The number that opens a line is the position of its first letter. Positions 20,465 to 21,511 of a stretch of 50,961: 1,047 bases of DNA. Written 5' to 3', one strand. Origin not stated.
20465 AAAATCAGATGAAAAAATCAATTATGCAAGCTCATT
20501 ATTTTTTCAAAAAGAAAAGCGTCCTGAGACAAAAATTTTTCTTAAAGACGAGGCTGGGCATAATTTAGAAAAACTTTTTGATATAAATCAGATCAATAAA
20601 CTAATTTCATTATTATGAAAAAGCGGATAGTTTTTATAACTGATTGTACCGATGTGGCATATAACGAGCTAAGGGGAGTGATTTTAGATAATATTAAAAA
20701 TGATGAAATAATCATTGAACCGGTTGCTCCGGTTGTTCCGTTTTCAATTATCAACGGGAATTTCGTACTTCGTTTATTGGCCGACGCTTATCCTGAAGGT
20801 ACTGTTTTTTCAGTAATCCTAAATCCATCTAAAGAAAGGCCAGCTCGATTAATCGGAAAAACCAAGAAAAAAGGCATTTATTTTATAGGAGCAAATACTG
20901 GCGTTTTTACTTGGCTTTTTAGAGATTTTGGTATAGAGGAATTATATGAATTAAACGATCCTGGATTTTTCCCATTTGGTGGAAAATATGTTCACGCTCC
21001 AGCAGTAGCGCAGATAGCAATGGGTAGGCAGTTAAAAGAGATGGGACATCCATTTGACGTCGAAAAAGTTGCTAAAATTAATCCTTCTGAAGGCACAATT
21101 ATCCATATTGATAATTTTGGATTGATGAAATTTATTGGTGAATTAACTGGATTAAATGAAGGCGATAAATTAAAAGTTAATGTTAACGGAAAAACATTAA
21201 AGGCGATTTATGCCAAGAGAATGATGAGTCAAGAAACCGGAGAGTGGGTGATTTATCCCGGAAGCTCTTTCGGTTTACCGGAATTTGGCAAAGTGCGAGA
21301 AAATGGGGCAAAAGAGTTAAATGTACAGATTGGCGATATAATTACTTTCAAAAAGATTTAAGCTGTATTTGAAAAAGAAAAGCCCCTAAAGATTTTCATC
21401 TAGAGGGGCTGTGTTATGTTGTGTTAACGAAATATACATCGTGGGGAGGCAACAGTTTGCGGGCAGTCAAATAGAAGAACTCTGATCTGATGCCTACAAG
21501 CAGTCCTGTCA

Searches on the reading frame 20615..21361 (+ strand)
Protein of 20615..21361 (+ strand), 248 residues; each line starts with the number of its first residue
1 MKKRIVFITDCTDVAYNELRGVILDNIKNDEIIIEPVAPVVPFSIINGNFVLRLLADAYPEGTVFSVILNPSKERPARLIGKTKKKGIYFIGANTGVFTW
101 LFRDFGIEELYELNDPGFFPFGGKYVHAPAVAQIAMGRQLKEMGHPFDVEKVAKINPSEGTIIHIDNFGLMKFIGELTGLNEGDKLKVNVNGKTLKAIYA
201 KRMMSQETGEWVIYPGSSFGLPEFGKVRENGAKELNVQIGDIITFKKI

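Call 4: search_protein_families(library=pfam, proteins=[window:20615-21361:+], max_evalue=0.01)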
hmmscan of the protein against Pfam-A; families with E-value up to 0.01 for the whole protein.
window:20615-21361:+ (248 aa): 2 families
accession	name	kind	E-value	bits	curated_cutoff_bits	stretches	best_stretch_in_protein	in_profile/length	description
PF01887.21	SAM_HAT_N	-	5.5e-15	55.8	26.3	1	5-144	1-145/145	SAM hydroxide adenosyltransferase N-terminal domain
PF20257.3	SAM_HAT_C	-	4.3e-05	24.2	25.5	1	160-243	1-83/84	SAM hydroxide adenosyltransferase C-terminal domain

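Call 40: search_protein_families(library=padloc, proteins=[window:20615-21361:+], max_evalue=0.01)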
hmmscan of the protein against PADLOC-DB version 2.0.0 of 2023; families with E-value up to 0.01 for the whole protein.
window:20615-21361:+ (248 aa): 0 families

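Call 76: search_solved_structures(query=window:20615-21361:+, max_evalue=0.001, show_alignments=2)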
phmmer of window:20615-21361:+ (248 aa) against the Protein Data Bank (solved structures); distinct sequences matched with E-value up to 0.001: 12.
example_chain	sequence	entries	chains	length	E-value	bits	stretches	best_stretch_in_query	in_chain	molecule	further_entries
2zbu_A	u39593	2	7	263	6.2e-13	52.2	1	21-243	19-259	Uncharacterized conserved protein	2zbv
2f4n_A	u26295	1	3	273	1.5e-12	50.9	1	19-243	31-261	Hypothetical protein MJ1651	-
22uy_A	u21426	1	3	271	2e-12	50.5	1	19-242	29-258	(R)-S-adenosyl-L-methionine hydrolase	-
1wu8_A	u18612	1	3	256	5e-07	32.8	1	27-244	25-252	hypothetical protein PH0463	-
2wr8_A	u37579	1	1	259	5e-07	32.8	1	27-244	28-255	PUTATIVE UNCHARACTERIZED PROTEIN PH0463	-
7ccg_A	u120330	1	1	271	4.7e-06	29.7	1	20-155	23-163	DNA-directed RNA polymerase subunit delta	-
2v7t_A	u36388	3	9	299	3.7e-05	26.7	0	85-156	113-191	5'-FLUORO-5'-DEOXYADENOSINE SYNTHASE | 5'-FLUORO-5'-DEOXY ADENOSINE SYNTHETASE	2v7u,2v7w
2q6o_A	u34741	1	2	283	0.00014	24.8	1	6-157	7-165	Hypothetical Protein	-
2q6i_A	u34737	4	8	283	0.00014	24.8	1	6-157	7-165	Hypothetical protein | chlorinase | Adenosyl-chloride synthase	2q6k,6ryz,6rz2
2v7x_A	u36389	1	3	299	0.00015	24.8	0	85-156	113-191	5'-FLUORO-5'-DEOXYADENOSINE SYNTHASE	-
1rqp_A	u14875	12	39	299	0.00016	24.6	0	85-156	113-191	5'-fluoro-5'-deoxyadenosine synthase | 5'-FLUORO-5'-DEOXY-ADENOSINE SYNTHASE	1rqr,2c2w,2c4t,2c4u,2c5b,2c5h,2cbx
2q6l_A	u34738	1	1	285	0.00085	22.3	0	6-157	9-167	Hypothetical protein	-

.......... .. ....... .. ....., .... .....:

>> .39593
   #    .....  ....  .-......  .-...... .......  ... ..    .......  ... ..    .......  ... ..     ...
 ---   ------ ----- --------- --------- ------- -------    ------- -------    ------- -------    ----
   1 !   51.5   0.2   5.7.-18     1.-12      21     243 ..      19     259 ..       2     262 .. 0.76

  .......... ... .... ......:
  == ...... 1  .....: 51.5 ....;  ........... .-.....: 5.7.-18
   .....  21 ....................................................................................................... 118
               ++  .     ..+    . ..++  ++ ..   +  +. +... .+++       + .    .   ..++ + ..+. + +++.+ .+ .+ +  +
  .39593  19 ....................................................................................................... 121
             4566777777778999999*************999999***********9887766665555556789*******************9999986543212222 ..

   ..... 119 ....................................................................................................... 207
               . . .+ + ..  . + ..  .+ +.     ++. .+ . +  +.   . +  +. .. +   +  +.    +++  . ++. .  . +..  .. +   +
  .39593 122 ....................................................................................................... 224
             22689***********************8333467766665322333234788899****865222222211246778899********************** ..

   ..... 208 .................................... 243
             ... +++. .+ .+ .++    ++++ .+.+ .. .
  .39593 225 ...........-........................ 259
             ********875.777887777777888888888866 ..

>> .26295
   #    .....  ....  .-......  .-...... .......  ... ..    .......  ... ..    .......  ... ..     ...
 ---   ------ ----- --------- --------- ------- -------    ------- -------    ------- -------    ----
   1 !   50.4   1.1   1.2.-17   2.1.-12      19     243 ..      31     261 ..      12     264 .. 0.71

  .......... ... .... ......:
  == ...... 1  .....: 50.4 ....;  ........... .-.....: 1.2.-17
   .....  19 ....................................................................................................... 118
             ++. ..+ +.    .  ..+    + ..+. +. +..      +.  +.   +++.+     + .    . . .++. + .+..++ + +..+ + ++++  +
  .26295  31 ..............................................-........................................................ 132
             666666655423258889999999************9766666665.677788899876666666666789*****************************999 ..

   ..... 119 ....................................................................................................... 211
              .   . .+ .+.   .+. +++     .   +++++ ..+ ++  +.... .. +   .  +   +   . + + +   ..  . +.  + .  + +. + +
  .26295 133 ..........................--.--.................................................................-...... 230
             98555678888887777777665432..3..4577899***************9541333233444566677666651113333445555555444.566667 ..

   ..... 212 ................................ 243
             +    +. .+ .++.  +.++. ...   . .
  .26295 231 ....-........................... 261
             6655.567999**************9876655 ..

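Call 84: search_protein_families(library=ncbifam, proteins=[window:20615-21361:+], max_evalue=0.001)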
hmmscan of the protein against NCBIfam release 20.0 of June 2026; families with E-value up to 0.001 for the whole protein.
window:20615-21361:+ (248 aa): 2 families
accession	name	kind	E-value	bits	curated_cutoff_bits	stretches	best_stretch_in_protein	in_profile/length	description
NF058624.1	RSAMHdlseTHET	equivalog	4.1e-08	33.1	350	1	60-241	59-245/250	(R)-S-adenosyl-L-methionine hydrolase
NF053629.1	RSAMPyrc0463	equivalog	4.2e-08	33.1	470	1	18-245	17-253/256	(R)-S-adenosyl-L-methionine hydrolase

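Call 104: search_solved_structures(query=window:20615-21361:+, max_evalue=0.00001, show_alignments=5)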
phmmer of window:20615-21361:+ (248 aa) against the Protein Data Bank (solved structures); distinct sequences matched with E-value up to 0.00001: 6.
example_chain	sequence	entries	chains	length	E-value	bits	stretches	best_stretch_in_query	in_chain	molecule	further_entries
2zbu_A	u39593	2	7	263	6.2e-13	52.2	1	21-243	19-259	Uncharacterized conserved protein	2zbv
2f4n_A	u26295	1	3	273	1.5e-12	50.9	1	19-243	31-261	Hypothetical protein MJ1651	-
22uy_A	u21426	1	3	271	2e-12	50.5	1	19-242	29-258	(R)-S-adenosyl-L-methionine hydrolase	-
1wu8_A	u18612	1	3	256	5e-07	32.8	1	27-244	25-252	hypothetical protein PH0463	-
2wr8_A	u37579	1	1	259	5e-07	32.8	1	27-244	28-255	PUTATIVE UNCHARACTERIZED PROTEIN PH0463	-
7ccg_A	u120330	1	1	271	4.7e-06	29.7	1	20-155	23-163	DNA-directed RNA polymerase subunit delta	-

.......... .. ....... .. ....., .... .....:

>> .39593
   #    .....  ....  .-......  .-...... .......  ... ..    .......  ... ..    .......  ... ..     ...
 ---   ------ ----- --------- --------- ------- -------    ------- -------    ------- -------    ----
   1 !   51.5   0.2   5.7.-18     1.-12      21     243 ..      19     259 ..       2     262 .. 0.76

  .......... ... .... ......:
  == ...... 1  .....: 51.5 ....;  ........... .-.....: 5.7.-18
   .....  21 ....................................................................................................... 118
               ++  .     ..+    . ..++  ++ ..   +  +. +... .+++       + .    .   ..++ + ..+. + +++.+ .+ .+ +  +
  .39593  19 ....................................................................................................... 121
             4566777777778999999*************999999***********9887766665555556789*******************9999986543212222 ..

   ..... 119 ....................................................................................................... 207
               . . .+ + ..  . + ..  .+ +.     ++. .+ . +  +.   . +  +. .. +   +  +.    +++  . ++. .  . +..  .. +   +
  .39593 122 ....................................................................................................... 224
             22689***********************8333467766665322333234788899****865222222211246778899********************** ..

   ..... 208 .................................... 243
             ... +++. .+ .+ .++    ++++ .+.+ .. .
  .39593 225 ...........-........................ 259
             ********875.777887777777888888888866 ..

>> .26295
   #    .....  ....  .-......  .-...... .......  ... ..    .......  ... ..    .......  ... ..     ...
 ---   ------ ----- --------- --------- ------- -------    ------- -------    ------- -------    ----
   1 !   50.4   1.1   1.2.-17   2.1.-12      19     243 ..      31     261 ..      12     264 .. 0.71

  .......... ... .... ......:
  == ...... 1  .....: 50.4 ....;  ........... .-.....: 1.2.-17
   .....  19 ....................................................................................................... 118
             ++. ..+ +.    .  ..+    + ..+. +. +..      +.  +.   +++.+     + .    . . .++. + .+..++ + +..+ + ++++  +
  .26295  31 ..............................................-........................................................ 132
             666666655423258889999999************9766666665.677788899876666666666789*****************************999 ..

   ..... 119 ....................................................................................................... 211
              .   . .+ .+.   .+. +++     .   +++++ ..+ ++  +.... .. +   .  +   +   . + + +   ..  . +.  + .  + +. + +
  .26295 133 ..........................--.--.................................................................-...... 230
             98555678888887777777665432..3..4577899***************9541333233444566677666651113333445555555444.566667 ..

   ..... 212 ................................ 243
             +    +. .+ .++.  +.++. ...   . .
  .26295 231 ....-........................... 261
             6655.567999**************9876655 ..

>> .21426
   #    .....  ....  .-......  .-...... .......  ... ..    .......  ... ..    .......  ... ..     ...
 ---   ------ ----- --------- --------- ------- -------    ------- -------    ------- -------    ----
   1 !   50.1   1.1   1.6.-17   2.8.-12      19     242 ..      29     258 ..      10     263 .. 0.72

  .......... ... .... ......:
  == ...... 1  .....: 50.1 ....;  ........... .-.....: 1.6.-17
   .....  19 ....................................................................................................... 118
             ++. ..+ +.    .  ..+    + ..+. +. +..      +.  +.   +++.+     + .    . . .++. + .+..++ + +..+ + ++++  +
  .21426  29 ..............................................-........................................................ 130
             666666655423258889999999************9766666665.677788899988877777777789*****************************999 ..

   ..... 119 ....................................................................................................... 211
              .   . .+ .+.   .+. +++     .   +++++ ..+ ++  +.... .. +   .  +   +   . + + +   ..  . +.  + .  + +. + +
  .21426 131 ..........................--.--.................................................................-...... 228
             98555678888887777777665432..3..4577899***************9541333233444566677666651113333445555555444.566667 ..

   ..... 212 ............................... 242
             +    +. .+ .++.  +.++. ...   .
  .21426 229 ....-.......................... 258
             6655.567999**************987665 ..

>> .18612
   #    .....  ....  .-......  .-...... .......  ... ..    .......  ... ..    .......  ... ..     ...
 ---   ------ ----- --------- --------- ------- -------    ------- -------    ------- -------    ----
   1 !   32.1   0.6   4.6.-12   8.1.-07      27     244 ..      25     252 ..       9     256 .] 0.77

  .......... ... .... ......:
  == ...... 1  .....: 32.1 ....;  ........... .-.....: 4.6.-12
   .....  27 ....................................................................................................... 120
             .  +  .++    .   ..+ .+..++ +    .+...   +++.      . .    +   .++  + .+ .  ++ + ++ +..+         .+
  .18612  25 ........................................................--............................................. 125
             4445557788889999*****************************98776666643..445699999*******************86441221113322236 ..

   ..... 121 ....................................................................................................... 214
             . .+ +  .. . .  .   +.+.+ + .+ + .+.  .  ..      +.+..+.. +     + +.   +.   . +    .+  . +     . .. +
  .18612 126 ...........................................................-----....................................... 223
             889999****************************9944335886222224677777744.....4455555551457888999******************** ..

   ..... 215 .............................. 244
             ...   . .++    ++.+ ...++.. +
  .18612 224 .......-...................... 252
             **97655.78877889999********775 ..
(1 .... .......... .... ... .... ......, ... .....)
